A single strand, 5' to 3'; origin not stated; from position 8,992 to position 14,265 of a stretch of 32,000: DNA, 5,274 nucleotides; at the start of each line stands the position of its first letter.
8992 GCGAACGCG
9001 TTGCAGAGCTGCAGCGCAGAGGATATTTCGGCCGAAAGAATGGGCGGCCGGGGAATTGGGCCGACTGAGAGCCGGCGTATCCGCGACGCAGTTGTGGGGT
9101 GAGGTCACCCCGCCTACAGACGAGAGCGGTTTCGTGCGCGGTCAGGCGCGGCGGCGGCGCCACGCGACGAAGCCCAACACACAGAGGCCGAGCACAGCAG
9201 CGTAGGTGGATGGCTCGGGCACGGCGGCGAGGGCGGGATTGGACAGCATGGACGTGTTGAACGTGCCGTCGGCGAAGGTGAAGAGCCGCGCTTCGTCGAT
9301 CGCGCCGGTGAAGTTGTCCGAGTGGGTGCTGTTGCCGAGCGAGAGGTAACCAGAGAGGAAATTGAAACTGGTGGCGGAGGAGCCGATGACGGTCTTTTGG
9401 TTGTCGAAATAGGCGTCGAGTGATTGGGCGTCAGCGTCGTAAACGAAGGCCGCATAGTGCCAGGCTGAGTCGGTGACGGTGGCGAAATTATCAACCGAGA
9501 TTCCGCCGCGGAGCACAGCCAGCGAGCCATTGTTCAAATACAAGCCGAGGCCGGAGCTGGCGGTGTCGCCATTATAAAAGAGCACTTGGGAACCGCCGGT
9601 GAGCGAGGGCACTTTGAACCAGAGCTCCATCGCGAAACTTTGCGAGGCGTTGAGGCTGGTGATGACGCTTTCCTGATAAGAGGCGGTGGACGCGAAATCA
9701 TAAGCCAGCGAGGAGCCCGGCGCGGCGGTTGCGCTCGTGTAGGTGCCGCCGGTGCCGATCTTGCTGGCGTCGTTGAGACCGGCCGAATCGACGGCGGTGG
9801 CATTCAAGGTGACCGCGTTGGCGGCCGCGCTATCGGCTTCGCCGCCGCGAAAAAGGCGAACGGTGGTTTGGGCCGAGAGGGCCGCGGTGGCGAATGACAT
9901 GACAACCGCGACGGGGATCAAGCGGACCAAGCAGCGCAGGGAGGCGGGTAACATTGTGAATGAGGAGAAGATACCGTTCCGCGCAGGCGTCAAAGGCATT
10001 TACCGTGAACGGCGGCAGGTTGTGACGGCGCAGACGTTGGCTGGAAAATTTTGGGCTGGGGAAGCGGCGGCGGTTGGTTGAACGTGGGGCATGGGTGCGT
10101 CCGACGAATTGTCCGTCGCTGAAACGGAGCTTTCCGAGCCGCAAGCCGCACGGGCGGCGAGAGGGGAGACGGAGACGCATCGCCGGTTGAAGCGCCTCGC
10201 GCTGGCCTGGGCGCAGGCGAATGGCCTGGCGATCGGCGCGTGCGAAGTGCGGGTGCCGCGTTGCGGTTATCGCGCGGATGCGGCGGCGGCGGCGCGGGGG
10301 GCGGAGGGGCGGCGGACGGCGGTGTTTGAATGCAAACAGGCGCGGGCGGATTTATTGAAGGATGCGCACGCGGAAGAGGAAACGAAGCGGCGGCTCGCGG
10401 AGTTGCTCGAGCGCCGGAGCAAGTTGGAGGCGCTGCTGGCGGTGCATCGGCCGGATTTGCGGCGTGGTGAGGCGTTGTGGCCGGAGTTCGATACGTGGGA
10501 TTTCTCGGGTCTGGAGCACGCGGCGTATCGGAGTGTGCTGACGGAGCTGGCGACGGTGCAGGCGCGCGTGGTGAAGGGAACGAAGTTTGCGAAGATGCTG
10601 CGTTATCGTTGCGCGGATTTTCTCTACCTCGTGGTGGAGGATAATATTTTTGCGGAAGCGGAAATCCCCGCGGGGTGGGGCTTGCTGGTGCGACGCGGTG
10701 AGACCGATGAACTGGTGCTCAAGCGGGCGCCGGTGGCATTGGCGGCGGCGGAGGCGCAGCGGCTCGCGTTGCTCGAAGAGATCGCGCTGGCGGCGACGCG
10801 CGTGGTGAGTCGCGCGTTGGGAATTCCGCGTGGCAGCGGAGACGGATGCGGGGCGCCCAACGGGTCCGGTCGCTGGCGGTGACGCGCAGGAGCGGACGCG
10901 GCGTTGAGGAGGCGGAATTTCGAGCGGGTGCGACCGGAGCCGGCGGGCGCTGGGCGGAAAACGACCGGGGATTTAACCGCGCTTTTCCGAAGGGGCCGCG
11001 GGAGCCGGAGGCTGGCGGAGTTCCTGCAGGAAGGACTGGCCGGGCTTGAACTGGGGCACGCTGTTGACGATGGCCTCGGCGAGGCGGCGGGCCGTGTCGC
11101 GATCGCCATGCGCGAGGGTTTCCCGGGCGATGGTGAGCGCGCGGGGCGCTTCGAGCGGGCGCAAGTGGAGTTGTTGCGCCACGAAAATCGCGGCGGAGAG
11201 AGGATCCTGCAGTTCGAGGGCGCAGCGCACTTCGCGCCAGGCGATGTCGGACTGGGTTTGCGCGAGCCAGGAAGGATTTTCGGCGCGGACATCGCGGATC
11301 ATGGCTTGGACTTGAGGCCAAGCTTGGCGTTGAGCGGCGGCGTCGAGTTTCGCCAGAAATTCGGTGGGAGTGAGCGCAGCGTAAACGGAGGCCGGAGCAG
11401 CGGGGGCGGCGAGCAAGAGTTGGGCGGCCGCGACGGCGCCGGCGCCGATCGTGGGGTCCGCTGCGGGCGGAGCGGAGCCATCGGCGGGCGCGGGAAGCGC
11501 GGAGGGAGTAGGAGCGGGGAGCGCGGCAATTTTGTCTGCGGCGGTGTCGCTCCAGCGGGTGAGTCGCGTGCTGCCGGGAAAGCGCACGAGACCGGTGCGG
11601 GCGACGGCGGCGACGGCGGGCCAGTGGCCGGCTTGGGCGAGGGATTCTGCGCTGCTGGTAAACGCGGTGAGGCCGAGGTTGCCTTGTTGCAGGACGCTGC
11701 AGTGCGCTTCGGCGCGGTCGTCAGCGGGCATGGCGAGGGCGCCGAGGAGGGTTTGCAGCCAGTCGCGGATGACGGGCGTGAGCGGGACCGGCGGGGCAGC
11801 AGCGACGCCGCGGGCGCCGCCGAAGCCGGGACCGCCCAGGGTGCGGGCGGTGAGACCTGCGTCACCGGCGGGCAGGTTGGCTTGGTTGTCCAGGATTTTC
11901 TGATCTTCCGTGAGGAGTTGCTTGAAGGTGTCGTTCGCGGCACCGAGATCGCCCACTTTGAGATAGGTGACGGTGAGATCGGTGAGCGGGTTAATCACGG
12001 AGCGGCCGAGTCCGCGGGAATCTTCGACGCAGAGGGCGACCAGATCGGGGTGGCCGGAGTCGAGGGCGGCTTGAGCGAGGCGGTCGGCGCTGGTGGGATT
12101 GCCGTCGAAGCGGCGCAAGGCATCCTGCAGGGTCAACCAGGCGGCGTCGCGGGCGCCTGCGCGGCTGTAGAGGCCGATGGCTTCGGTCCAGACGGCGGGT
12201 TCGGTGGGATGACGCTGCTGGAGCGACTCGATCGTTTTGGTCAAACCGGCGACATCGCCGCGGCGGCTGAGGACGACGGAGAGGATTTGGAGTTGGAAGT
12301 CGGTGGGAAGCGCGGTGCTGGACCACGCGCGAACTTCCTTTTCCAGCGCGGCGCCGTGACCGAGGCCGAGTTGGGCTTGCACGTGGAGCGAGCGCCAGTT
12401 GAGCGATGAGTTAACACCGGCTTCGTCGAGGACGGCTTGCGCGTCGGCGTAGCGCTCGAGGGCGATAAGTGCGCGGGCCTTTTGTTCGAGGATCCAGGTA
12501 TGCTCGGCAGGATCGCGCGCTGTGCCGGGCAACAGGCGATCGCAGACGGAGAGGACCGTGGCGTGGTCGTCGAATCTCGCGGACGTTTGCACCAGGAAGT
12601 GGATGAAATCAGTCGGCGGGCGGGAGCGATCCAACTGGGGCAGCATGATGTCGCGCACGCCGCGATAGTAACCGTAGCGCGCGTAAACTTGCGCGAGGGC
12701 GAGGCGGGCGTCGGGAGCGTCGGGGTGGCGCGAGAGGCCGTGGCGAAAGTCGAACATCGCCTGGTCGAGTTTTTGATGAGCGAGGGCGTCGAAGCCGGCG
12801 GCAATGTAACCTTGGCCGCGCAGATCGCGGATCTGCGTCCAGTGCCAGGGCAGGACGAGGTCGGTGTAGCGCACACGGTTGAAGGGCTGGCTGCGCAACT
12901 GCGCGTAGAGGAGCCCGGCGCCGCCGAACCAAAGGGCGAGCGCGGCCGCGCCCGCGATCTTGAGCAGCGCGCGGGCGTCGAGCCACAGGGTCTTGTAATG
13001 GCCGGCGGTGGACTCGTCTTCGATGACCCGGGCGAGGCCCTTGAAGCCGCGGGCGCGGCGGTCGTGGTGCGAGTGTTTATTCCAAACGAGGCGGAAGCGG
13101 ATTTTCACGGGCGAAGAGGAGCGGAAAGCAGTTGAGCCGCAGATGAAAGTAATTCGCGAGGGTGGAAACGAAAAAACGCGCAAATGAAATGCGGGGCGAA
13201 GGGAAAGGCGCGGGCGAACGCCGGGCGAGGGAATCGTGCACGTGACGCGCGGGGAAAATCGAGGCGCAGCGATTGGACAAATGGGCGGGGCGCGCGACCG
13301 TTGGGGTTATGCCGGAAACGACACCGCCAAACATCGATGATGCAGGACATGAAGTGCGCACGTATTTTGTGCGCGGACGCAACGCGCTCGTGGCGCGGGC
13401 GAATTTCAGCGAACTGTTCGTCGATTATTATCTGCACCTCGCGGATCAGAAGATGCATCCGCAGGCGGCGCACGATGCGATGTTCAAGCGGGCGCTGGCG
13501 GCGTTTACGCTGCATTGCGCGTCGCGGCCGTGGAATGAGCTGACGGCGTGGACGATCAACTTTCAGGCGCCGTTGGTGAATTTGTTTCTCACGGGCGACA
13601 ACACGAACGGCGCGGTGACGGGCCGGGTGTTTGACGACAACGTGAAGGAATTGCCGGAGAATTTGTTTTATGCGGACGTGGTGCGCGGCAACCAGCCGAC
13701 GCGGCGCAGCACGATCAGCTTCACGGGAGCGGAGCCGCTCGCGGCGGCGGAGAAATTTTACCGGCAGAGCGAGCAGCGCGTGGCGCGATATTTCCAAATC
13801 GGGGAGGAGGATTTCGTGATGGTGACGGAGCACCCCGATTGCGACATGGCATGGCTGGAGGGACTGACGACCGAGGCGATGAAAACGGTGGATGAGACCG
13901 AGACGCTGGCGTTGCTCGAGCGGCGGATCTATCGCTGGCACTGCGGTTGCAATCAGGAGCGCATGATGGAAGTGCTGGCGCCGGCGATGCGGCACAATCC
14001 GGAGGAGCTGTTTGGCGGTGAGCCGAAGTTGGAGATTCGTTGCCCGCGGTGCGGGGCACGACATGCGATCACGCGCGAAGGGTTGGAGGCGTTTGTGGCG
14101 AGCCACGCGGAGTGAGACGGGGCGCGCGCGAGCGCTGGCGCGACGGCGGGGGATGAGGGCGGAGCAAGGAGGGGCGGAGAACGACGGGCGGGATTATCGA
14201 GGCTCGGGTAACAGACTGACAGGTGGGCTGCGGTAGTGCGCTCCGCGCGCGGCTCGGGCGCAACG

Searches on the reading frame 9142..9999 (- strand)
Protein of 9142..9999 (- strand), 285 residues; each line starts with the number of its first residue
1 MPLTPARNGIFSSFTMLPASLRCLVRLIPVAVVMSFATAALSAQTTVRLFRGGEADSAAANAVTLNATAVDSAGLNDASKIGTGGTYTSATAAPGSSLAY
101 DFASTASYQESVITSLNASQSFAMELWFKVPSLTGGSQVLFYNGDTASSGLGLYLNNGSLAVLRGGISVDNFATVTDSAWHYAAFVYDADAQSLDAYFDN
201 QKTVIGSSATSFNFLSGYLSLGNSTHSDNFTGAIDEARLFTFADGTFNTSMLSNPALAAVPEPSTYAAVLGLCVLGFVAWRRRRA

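Call 13: search_protein_families(library=pfam, proteins=[window:9142-9999:-], max_evalue=0.001)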
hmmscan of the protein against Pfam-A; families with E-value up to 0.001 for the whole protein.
window:9142-9999:- (285 aa): 2 families
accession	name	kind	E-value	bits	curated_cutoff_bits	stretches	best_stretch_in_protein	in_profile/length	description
PF13385.13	Laminin_G_3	-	4.7e-13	50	27.6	1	114-241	12-142/151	Concanavalin A-like lectin/glucanases superfamily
PF07589.16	PEP-CTERM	-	3.9e-07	30.3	20.7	1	259-283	1-24/24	PEP-CTERM motif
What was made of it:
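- Checked: A fifth same-strand gene at 9142-9999: Laminin_G_3 plus PEP-CTERM (call 13).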

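Call 38: search_protein_families(library=ncbifam, proteins=[window:9142-9996:-], max_evalue=0.01)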
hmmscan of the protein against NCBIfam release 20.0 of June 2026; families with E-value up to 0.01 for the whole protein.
window:9142-9996:- (284 aa): 5 families
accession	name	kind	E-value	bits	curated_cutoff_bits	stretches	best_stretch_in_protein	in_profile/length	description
TIGR02595.1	PEP_CTERM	domain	4e-05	24.1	16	1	259-283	1-23/24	PEP-CTERM sorting domain-containing protein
NF038126.1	PEP_CTERM_FxDxF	subfamily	4.2e-05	23.8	50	1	253-281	136-165/165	FxDxF family PEP-CTERM protein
NF038118.1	PEP_CTERM_CCXG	equivalog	0.00016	21.4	90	1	239-283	156-199/199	CCXG family PEP-CTERM protein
NF038124.1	PEP_CTERM_TLD_A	exception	0.00026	20.7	100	1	233-282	200-235/235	PEP_CTERM-anchored TLD domain-containing protein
NF038125.1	PEP_CTERM_THxN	subfamily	0.0027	17.3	85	1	192-283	154-246/246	THxN family PEP-CTERM protein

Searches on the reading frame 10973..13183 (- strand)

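Call 13: search_protein_families(library=pfam, proteins=[window:10973-13183:-], max_evalue=0.001)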
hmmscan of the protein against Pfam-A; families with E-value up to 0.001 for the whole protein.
window:10973-13183:- (736 aa): 2 families
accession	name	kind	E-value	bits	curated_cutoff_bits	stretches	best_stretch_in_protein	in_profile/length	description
PF13428.12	TPR_14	-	1.7e-12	47.1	23.5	0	131-166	9-44/44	Tetratricopeptide repeat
PF14559.12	TPR_19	-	1.6e-05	25.6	25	0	133-171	1-39/68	Tetratricopeptide repeat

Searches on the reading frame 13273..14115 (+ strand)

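Call 13: search_protein_families(library=pfam, proteins=[window:13273-14115:+], max_evalue=0.001)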
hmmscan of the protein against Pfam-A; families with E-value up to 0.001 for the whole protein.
window:13273-14115:+ (280 aa): 1 family
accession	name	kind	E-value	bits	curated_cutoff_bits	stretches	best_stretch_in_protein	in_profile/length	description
PF01430.24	HSP33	-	1.9e-07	31.3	21.4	1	195-265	201-271/273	Hsp33 protein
